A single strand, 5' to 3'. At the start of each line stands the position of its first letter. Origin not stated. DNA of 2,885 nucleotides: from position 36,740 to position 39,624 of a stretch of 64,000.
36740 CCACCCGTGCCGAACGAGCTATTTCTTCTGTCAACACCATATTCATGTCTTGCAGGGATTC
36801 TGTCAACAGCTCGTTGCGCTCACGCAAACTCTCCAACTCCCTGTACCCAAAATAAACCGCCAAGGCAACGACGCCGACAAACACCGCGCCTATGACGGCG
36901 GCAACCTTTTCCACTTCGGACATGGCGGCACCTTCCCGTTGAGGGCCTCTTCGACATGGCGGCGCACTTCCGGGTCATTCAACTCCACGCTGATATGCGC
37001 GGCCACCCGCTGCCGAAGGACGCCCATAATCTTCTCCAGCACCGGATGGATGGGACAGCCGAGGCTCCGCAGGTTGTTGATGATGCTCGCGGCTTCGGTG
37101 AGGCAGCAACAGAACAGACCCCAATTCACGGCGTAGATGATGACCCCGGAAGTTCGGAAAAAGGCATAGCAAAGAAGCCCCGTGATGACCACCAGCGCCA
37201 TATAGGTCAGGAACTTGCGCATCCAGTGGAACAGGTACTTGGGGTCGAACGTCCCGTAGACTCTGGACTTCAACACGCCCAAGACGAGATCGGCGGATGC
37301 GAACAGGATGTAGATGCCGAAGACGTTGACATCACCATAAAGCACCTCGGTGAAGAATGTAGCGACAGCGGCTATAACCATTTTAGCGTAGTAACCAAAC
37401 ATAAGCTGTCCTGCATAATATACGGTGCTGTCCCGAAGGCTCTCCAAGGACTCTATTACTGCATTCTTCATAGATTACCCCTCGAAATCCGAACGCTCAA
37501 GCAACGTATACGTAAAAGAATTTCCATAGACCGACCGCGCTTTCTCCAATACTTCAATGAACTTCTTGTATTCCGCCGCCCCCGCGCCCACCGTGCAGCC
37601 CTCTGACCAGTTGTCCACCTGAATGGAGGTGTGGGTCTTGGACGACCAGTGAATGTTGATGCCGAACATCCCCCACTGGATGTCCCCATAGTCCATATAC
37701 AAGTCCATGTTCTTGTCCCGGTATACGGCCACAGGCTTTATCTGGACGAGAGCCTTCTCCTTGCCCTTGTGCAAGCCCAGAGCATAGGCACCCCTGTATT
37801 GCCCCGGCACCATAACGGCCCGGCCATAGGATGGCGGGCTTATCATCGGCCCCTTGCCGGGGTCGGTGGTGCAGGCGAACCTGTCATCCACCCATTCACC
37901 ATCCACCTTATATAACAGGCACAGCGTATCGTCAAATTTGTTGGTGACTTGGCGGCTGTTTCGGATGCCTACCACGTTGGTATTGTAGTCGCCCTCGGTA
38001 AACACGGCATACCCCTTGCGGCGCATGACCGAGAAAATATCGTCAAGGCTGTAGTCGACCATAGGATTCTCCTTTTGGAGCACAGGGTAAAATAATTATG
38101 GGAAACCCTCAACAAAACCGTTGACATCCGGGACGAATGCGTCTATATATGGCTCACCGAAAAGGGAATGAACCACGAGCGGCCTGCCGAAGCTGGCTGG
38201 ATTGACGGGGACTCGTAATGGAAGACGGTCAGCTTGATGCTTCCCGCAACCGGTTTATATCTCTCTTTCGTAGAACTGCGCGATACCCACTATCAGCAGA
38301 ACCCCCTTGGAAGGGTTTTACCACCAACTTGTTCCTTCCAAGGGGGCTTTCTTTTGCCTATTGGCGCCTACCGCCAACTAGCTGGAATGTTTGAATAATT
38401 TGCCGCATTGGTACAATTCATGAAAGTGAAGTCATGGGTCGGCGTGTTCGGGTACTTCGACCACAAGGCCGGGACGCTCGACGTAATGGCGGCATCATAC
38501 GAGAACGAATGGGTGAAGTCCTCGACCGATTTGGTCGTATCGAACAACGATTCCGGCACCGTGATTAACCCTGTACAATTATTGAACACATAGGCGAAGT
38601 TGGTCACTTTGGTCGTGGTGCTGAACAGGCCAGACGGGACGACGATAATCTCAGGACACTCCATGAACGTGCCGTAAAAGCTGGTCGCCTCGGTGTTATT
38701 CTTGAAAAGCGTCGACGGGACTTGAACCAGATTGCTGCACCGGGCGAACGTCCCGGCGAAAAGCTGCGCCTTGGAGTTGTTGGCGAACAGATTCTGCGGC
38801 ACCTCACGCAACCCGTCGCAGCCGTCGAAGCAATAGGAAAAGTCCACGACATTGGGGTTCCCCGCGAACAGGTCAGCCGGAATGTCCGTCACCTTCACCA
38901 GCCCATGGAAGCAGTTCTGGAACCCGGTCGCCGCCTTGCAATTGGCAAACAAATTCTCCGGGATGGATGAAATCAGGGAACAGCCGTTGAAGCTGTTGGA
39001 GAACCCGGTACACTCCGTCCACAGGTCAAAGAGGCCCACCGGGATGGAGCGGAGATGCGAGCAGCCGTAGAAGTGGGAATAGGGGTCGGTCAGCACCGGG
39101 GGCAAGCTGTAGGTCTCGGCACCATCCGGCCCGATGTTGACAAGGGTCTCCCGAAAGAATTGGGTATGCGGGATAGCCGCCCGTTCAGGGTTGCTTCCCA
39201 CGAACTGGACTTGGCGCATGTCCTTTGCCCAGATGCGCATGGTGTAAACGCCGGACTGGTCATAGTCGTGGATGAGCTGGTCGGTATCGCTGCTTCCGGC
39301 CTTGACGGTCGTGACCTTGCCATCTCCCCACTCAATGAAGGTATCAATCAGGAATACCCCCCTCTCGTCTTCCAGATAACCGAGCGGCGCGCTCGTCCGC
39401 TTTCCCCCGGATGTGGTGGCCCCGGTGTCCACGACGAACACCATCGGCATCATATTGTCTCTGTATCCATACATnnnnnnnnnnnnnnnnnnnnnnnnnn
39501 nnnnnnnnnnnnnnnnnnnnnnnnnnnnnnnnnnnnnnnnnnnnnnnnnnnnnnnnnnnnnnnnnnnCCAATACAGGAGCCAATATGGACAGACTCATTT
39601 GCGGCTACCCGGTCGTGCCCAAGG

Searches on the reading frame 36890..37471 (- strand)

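Call 14: search_protein_families(library=pfam, proteins=[window:36890-37471:-], max_evalue=0.01)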
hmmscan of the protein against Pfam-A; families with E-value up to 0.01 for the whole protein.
window:36890-37471:- (193 aa): 1 family
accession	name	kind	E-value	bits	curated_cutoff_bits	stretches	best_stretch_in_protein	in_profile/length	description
PF05105.17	Phage_holin_4_1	-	9.5e-11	42.2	22.2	1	39-153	2-115/116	Bacteriophage holin family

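Call 15: search_protein_families(library=phrogs, proteins=[window:36890-37471:-], max_evalue=0.001)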
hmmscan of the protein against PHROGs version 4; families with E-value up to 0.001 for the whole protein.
window:36890-37471:- (193 aa): 1 family
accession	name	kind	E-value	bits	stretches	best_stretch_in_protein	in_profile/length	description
phrog_199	-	lysis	2.1e-07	31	1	29-158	8-133/545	holin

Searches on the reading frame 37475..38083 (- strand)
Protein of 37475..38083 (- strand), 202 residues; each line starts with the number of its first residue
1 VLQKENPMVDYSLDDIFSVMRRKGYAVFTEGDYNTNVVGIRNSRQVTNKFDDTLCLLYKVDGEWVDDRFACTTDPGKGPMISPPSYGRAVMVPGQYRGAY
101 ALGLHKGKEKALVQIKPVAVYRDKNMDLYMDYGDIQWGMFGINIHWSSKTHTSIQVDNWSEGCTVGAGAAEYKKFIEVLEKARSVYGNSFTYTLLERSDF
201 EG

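Call 14: search_protein_families(library=pfam, proteins=[window:37475-38083:-], max_evalue=0.01)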
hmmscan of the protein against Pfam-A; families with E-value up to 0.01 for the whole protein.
window:37475-38083:- (202 aa): 0 families

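Call 15: search_protein_families(library=phrogs, proteins=[window:37475-38083:-], max_evalue=0.001)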
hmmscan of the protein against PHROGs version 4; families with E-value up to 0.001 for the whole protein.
window:37475-38083:- (202 aa): 2 families
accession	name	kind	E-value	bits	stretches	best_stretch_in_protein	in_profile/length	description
phrog_3000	-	unknown function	9.9e-31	108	1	36-198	41-202/209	-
phrog_33083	-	lysis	4.2e-10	39.9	1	46-189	293-442/456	endolysin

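Call 39: find_related_loci(query=window:37475-38083:-, collection=genome_contigs, flank=10000)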
Query window:37475-38083:- (202 aa) in genome_contigs; peptide patterns used: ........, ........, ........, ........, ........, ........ (x = any residue, [..] = any of these).
117 stretches matched a pattern, but none encodes a relative of the query by tblastn (E <= 1e-3).

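Call 42: find_related_loci(query=A2, collection=genome_contigs, flank=8000)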
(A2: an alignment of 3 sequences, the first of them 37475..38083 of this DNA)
Query A2 (202 aa) in genome_contigs; peptide patterns used: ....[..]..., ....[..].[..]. (x = any residue, [..] = any of these).
83 stretches matched a pattern; 22 encode a relative of the query (tblastn E <= 1e-3); 22 distinct loci.
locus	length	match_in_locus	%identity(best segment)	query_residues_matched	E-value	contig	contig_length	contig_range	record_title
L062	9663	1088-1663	47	15-200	3e-51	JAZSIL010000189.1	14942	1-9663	MAG: Bacilli bacterium isolate T1900044572_TS20190038.MAGScoT_cleanbin_000019 SGB_438_k141_2295280, whole genome shotgun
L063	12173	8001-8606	45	11-200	2e-47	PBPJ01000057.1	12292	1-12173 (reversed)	MAG: Candidatus Woesearchaeota archaeon isolate RS366 TaraRedSea_contig_251192, whole genome shotgun sequence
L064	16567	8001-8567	41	13-196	1e-40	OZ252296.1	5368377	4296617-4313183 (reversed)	MAG: Inquilinaceae bacterium isolate 8c5b4bd8-3f7a-4eba-a8aa-c6be87d0db72 genome assembly, chromosome: 1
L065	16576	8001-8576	40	14-200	2e-37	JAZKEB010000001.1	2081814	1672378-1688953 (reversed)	MAG: Bacteroidota bacterium isolate DC_HB_02_SPN181219-bin012_1 DCHB02SPN_B012_1_000000000001, whole genome shotgun sequ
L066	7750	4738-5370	31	4-200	3e-24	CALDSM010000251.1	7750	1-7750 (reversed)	MAG TPA_asm: uncultured bacterium isolate SRR3330204_bin.145_CONCOCT_v1.1_MAG genome assembly, contig: ERZ724078.6350, w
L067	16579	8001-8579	40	14-201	3e-37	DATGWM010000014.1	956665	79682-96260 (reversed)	MAG TPA_asm: Fluviicola sp. isolate SMAG_U10582 k141_547449, whole genome shotgun sequence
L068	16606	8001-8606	30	7-192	1e-17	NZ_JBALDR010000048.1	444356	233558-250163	MAG: Nostoc sp. isolate P2123 bin 17 NODE_6_length_444356_cov_283.179032, whole genome shotgun sequence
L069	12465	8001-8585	31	7-181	4e-17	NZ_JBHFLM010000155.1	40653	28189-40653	Pelatocladus sp. BLCC-F211 bin3.fa-155, whole genome shotgun sequence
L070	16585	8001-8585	30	7-181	6e-17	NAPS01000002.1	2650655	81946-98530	Westiellopsis prolifica IICB1 scaffold_2, whole genome shotgun sequence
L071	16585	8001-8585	31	7-181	1e-16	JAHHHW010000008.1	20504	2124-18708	MAG: Pelatocladus maniniholoensis HA4357-MV3 scaffold_107_c1, whole genome shotgun sequence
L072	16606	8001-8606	30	7-192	1e-16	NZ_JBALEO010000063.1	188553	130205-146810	MAG: Nostoc sp. isolate P8219 bin 29 NODE_33_length_188553_cov_70.088502, whole genome shotgun sequence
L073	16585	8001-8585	31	7-181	2e-16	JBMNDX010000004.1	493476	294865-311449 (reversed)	MAG: Nostochopsis sp. isolate Haneayah contig4, whole genome shotgun sequence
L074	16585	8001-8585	30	7-181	7e-16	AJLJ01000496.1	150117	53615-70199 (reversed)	Fischerella muscicola SAG 1427-1 = PCC 73103 contig00538, whole genome shotgun sequence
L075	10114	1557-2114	32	7-180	1e-15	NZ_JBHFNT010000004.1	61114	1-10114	Floridaenema evergladense BLCC-F167 bin1.fa-4, whole genome shotgun sequence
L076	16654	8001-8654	29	6-200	2e-15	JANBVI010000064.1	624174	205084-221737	MAG: Fischerella sp. CENA71 Contig_64, whole genome shotgun sequence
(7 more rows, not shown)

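Call 52: find_encoding_contigs(protein=window:37475-38062:-, flank=8000, max_places=10)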
Protein window:37475-38062:- (195 aa): 14 contigs read that carry it; 10 places shown.
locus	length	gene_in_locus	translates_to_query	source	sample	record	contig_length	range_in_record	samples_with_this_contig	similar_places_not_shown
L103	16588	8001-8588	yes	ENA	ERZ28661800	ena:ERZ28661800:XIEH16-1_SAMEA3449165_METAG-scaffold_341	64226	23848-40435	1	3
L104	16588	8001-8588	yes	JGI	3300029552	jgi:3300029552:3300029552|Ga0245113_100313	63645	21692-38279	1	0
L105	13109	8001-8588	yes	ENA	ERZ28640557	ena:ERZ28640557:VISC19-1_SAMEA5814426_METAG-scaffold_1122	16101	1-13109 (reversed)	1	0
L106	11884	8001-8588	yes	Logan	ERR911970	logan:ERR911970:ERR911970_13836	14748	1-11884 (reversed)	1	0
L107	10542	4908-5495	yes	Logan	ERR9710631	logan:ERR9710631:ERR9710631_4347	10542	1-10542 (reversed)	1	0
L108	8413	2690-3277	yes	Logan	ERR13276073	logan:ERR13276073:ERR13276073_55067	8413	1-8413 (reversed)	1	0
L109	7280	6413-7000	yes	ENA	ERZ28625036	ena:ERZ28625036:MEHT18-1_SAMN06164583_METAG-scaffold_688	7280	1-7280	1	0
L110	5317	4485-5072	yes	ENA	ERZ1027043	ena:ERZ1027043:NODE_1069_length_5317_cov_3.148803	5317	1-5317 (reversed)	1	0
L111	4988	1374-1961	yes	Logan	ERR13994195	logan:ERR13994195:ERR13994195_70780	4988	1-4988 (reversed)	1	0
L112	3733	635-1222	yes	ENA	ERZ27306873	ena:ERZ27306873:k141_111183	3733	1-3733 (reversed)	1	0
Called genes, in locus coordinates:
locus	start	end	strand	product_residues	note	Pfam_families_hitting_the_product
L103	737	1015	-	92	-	-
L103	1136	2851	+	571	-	-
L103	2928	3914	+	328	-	-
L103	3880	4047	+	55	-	-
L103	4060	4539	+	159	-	-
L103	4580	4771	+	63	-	-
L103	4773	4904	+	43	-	-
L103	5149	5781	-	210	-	-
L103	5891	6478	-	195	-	-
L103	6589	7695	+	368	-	-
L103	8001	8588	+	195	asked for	-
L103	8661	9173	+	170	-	PF05105:Phage_holin_4_1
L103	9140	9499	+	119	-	-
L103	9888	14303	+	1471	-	PF06536:Av_adeno_fibre (faint), PF18338:BppL_N (weak)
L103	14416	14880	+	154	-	-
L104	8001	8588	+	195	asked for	-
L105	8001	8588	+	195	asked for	-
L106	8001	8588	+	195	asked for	-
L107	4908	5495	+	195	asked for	-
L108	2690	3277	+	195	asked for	-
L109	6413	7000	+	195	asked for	-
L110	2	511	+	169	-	?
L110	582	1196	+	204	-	-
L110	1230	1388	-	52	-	-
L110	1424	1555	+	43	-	-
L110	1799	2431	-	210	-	-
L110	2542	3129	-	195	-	-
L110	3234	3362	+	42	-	-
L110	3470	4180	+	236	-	-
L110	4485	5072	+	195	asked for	-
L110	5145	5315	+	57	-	?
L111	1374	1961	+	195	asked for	-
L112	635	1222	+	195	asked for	-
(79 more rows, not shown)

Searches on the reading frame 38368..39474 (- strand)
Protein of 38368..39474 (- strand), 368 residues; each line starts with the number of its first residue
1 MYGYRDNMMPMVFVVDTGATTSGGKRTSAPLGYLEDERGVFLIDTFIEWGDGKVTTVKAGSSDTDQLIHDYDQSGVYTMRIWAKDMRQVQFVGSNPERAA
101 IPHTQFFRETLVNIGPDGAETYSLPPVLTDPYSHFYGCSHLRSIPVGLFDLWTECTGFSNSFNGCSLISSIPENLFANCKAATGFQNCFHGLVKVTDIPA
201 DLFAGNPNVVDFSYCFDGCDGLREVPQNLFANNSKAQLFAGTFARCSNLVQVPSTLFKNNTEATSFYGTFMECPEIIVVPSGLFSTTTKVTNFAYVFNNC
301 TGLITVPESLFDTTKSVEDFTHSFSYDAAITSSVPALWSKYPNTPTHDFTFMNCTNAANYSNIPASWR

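Call 14: search_protein_families(library=pfam, proteins=[window:38368-39474:-], max_evalue=0.01)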
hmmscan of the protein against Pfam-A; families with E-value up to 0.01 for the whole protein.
window:38368-39474:- (368 aa): 0 families

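Call 15: search_protein_families(library=phrogs, proteins=[window:38368-39474:-], max_evalue=0.001)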
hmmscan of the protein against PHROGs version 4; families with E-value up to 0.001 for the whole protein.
window:38368-39474:- (368 aa): 1 family
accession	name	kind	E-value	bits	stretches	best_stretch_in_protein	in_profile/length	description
phrog_9915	-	unknown function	2.1e-41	142.3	1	135-330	1309-1501/1813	-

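Call 17: find_encoding_contigs(protein=window:38368-39474:-, flank=10000, max_places=10)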
Protein window:38368-39474:- (368 aa): 6 contigs read that carry it; 3 places shown.
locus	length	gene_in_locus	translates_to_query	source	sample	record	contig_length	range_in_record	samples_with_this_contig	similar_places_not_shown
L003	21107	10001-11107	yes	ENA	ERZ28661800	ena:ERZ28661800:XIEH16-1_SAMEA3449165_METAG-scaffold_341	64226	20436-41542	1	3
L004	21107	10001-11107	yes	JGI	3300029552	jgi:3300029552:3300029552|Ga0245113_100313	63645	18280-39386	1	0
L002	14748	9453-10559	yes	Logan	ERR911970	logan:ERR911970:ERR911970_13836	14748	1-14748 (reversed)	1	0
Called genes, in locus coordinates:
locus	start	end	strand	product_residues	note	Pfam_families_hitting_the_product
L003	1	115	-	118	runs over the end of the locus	-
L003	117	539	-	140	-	-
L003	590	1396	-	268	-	-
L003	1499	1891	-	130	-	PF23790:Kyano_Gp96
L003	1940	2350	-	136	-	-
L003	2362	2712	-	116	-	-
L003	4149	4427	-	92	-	-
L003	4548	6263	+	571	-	-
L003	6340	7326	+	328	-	-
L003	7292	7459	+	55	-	-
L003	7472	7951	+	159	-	-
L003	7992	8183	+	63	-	-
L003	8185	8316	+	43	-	-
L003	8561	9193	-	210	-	-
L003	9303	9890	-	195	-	-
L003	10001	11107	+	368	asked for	-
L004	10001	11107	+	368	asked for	-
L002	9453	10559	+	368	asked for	-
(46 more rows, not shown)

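Call 90: predict_structure(alignment_id=A4)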
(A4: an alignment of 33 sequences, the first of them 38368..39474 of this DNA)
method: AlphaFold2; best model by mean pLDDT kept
length: 368 residues; sequences in the alignment: 33
mean_pLDDT: 89.6   pTM: 0.89
mean pLDDT of the five models: 89.6, 89.2, 86.0, 85.4, 84.1
residues with pLDDT >= 90: 264; 70-90: 64; 50-70: 24; < 50: 16
segments of 3 or more residues with pLDDT < 50: 1-3, 92-103
pLDDT, mean of each block of 10 residues (from residue 1): 60 88 78 75 90 93 89 93 68 45 64 85 71 84 93 89 96 96 97 98 98 99 98 99 99 98 99 98 97 99 98 96 98 98 97 98 98
secondary structure, 60 per line:
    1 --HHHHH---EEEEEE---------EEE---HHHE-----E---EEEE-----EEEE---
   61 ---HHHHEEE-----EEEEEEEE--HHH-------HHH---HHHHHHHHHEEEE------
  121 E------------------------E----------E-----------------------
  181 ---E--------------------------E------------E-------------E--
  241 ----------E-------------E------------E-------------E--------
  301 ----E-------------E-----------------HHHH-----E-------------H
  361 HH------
elements in order: H3-7 E11-16 E26-28 E45-48 E54-57 H64-67 E68-70 E76-83 H102-110 E111-114 H337-340

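Call 93: fold_search(model_id=the predicted structure, library=pdb)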
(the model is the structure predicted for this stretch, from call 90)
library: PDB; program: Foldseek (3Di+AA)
matches with E <= 10: 525; with E <= 0.001: 30
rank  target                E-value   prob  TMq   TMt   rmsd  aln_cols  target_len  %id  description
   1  7b1d_B                9.7e-06  1.00  0.23  0.13  13.4       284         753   16  Cryo-EM of Aedes Aegypti Toll5A (released 2022-07-13)
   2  4r6g                  2.0e-05  1.00  0.25  0.21   9.9       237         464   16  Crystal structure of computational designed leucine rich repeats DLRR_K in space group P22121 (released 2015-01-07)
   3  4bv4_R                3.4e-05  1.00  0.30  0.26  11.2       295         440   17  Structure and allostery in Toll-Spatzle recognition (released 2013-12-04)
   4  4lxs_A                3.5e-05  1.00  0.28  0.15  11.5       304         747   16  Structure of the Toll - Spatzle complex, a molecular hub in Drosophila development and innate immunity (glycosylated f (released 2014-04-09)
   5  7b1d_C                4.8e-05  1.00  0.31  0.16   8.9       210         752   17  Cryo-EM of Aedes Aegypti Toll5A (released 2022-07-13)
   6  4lxr_A                4.8e-05  1.00  0.24  0.13  12.3       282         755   18  Structure of the Toll - Spatzle complex, a molecular hub in Drosophila development and innate immunity (released 2014-04-09)
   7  4r6f                  5.6e-05  0.99  0.17  0.19  13.7       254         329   13  Crystal structure of computational designed protein DLRR_I (released 2015-01-07)
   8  8wvv                  8.5e-05  1.00  0.24  0.14  14.6       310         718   14  Cryo-EM structure of LGR4 in state I (released 2024-10-30)
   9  7b1c_B                9.5e-05  1.00  0.29  0.16  10.7       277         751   16  Cryo-EM of Aedes Aegypti Toll5A trimer bound to Spz1C (released 2022-07-13)
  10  4ufr_A                1.0e-04  0.99  0.24  0.21  16.5       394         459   10  Structure of the ectodomain of LGR5 in complex with R-spondin-2 (Fu1Fu2) (released 2015-07-08)
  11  4bsu_F                1.2e-04  0.72  0.14  0.11  17.6       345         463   12  Structure of the ectodomain of LGR5 in complex with R-spondin-1 (Fu1Fu2) in C2 crystal form (released 2013-06-26)
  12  2id5_B                1.9e-04  0.85  0.15  0.12  14.7       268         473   12  Crystal Structure of the Lingo-1 Ectodomain (released 2006-09-26)
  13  4r5d                  2.0e-04  1.00  0.31  0.26   8.7       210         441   13  Crystal structure of computational designed leucine rich repeats DLRR_G3 in space group F222 (released 2015-01-07)
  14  2id5_A                2.8e-04  0.98  0.20  0.16  14.9       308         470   10  Crystal Structure of the Lingo-1 Ectodomain (released 2006-09-26)
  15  6mlx_B                3.1e-04  1.00  0.29  0.47   4.7       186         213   18  Crystal structure of T. pallidum Leucine Rich Repeat protein (TpLRR) (released 2019-07-17)
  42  6mlx_A                2.1e-03  1.00  0.28  0.46   4.7       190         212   19  Crystal structure of T. pallidum Leucine Rich Repeat protein (TpLRR) (released 2019-07-17)
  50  4h09_A                3.2e-03  0.93  0.23  0.23  12.5       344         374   12  Crystal structure of a leucine-rich repeat protein (EUBVEN_01088) from Eubacterium ventriosum ATCC 27560 at 2.50 A res (released 2012-10-10)
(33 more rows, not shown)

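Call 96: fold_search(model_id=the predicted structure, library=viral)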
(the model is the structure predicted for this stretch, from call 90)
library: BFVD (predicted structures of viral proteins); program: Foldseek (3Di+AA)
matches with E <= 10: 466; with E <= 0.001: 55
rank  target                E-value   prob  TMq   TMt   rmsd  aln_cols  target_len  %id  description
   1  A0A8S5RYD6            1.6e-22  1.00  0.57  0.40   8.8       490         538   22  Leucine-rich repeat protein [Myoviridae sp. ctNQV2]
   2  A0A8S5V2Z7            3.4e-15  1.00  0.50  0.55   7.2       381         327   17  Uncharacterized protein [Siphoviridae sp. ct0Bp21]
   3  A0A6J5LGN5            8.3e-15  1.00  0.73  0.71   5.5       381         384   24  PKD domain-containing protein [uncultured Caudovirales phage]
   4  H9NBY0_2              1.1e-13  1.00  0.38  0.18  13.3       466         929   15  (no name in the UniProt tables at hand)
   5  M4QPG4                1.2e-12  1.00  0.57  0.60   5.0       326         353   18  PKD domain-containing protein [Synechococcus phage S-SKS1]
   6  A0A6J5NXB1            5.1e-12  1.00  0.30  0.16  17.2       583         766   13  Leucine rich repeat 5 [uncultured Caudovirales phage]
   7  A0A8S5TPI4            5.4e-12  1.00  0.39  0.36  14.2       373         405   19  Leucine-rich repeat protein [Podoviridae sp. ct2iq11]
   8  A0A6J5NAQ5            7.4e-12  1.00  0.29  0.17  15.5       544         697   14  Bacterial surface protein 26-residue repeat [uncultured Caudovirales phage]
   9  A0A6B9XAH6            2.7e-11  1.00  0.46  0.53   8.1       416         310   18  Uncharacterized protein [Escherichia phage anhysbys]
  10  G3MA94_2              2.9e-11  1.00  0.40  0.16  11.9       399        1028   19  Gp353 [Bacillus phage G]
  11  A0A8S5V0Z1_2          4.8e-11  1.00  0.34  0.17  13.4       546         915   13  Putative membrane protein [Siphoviridae sp. ct3r22]
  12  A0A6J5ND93            1.8e-10  1.00  0.30  0.13  13.6       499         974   14  Bacterial surface protein 26-residue repeat [uncultured Caudovirales phage]
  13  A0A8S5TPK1            3.1e-10  1.00  0.56  0.42   5.3       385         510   22  PKD domain-containing protein [Podoviridae sp. ct2iq11]
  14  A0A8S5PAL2            8.7e-10  1.00  0.41  0.29  16.0       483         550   14  Surface protein [Myoviridae sp. ctTYJ16]
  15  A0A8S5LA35            2.6e-09  1.00  0.26  0.39   9.5       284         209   19  BspA family leucine-rich repeat surface protein (Fragment) [Myoviridae sp. ctPuP5]
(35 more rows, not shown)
